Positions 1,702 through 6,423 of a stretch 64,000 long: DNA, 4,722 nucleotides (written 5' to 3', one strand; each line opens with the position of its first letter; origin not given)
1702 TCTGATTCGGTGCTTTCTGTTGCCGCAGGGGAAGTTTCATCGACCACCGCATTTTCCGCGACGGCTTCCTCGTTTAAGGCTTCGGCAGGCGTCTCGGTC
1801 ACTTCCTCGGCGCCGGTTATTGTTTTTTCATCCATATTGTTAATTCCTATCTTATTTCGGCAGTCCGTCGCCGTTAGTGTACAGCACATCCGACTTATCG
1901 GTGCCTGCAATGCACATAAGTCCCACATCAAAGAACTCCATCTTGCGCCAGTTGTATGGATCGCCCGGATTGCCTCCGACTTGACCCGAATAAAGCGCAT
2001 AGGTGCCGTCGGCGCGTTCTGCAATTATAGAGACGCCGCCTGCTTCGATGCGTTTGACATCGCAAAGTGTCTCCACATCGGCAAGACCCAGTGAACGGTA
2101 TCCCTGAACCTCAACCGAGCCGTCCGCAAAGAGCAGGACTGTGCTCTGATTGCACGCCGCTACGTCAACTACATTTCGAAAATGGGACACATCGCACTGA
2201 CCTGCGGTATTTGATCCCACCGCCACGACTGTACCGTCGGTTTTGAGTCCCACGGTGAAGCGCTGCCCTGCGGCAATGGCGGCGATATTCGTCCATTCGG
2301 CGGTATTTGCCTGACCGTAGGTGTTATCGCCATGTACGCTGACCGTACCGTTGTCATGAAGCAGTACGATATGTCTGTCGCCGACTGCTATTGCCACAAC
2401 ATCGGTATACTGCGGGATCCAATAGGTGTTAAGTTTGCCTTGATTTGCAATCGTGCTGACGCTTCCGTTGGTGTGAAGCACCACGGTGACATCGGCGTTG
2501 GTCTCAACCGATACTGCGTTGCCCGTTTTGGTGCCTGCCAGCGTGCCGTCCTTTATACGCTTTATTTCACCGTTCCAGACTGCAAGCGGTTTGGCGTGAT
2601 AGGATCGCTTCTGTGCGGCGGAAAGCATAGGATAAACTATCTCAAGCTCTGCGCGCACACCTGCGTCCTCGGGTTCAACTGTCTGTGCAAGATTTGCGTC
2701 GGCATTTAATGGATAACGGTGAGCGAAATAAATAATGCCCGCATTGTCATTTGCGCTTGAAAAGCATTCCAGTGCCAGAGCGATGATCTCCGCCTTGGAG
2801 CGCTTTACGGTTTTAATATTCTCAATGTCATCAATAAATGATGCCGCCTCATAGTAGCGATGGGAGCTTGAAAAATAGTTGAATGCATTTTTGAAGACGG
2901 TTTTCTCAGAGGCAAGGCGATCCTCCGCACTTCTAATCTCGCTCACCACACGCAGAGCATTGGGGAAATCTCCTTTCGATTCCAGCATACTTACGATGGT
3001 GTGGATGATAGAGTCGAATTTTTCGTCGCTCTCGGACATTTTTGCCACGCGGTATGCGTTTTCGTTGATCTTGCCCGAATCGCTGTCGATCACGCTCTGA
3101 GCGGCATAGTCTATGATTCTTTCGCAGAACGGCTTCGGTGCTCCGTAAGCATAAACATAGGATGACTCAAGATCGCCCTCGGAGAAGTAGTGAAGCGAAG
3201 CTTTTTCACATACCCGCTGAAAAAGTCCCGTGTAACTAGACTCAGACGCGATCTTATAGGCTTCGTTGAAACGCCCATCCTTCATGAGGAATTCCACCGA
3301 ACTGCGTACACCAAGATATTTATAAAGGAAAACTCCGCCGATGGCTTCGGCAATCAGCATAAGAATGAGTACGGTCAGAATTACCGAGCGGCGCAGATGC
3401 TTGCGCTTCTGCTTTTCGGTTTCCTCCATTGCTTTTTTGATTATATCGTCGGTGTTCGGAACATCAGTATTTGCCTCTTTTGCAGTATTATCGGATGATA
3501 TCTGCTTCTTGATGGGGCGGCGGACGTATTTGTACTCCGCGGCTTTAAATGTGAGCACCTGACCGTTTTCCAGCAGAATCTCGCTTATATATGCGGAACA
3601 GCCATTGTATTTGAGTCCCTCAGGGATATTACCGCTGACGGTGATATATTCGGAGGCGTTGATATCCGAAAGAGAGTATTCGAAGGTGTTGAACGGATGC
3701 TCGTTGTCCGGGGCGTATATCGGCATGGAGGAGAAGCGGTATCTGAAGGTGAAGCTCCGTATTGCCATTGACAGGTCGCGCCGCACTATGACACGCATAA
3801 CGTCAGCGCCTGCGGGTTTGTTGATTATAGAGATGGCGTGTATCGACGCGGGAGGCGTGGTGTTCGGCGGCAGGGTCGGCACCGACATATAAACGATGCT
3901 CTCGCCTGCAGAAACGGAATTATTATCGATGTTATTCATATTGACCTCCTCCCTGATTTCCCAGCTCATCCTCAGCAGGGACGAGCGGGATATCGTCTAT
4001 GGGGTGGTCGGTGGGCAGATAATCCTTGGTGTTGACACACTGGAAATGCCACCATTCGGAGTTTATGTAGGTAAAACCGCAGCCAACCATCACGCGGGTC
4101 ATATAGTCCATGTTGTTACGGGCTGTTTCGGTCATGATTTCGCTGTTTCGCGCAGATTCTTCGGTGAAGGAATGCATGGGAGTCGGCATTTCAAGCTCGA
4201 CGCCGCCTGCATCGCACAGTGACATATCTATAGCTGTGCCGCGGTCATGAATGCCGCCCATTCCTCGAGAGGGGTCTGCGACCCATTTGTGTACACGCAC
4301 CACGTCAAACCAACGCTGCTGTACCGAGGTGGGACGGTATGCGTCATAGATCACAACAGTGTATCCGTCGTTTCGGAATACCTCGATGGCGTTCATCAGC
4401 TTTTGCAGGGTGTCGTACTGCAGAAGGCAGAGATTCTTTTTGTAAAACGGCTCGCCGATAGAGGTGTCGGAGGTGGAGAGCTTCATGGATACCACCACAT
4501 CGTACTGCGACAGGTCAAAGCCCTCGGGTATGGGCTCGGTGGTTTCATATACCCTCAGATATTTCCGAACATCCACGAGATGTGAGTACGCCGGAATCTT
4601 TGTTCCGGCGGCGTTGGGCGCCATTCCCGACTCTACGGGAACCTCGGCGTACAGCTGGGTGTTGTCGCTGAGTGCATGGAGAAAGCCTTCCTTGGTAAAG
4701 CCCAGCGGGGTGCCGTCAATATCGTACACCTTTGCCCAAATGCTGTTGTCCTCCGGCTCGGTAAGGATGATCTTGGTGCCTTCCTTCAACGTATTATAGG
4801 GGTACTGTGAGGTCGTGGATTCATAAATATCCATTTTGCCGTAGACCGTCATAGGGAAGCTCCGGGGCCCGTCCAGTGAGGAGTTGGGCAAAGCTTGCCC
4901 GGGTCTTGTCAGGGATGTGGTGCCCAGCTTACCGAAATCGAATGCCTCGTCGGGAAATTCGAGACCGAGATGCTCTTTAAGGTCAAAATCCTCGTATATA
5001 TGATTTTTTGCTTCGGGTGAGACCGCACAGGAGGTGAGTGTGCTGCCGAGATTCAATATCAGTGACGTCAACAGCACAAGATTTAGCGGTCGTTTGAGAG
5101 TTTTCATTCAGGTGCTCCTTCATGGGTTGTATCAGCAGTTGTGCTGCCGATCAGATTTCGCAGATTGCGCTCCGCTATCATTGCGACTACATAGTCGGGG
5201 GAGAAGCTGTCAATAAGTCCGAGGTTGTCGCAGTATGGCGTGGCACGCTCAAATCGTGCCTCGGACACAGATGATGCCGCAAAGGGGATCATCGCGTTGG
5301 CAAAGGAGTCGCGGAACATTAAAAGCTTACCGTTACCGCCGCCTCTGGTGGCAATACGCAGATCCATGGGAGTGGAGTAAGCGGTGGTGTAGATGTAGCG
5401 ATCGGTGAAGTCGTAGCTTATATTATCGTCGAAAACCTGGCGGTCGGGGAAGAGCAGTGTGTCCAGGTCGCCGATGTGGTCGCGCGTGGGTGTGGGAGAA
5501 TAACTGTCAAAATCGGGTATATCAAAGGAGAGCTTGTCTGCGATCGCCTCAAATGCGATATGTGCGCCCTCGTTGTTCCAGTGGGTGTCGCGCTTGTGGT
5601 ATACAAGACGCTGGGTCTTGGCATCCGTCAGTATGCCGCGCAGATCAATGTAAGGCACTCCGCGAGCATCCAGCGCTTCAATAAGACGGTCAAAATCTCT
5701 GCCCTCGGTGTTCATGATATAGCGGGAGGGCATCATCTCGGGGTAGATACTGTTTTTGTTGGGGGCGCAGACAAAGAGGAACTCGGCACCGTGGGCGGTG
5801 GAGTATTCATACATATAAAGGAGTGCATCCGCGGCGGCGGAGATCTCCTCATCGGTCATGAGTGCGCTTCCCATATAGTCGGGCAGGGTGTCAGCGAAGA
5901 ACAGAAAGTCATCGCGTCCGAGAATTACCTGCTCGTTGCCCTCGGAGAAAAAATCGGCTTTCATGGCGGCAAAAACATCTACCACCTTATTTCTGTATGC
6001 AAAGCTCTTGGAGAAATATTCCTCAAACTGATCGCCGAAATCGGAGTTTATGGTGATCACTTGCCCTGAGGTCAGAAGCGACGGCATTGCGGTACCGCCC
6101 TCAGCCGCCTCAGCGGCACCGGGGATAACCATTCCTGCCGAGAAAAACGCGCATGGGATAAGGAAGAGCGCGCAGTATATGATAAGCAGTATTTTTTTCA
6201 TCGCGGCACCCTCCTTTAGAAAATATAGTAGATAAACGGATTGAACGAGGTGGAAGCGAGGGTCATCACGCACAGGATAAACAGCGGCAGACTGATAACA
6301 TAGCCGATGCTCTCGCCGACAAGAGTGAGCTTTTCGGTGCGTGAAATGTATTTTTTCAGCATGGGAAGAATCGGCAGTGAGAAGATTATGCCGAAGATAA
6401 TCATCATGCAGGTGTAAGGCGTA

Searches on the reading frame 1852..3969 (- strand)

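Call 66: search_protein_families(library=pfam, proteins=[window:1852-3969:-], max_evalue=0.00001)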
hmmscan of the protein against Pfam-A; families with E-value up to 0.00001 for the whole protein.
window:1852-3969:- (705 aa): 2 families
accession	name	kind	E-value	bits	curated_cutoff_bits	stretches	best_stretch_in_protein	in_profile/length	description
PF13540.12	RCC1_2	-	1.2e-13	50.8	22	2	562-591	1-30/30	Regulator of chromosome condensation (RCC1) repeat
PF25390.1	WD40_RLD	-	1.3e-10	41.5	150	1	481-632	87-283/363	RCC1-like domain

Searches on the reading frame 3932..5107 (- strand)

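Call 66: search_protein_families(library=pfam, proteins=[window:3932-5107:-], max_evalue=0.00001)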
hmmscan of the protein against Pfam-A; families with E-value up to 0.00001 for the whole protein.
window:3932-5107:- (391 aa): 1 family
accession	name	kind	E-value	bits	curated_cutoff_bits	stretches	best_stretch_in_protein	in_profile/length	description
PF01427.22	Peptidase_M15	-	7.2e-20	72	27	1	203-360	14-187/199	D-ala-D-ala dipeptidase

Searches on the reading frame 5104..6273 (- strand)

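Call 66: search_protein_families(library=pfam, proteins=[window:5104-6273:-], max_evalue=0.00001)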
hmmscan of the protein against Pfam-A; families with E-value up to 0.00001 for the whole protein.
window:5104-6273:- (389 aa): 1 family
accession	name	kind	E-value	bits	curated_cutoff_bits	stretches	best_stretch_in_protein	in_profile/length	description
PF16822.11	ALGX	-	1.1e-19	71.6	26.5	1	116-254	1-135/268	SGNH hydrolase-like domain, acetyltransferase AlgX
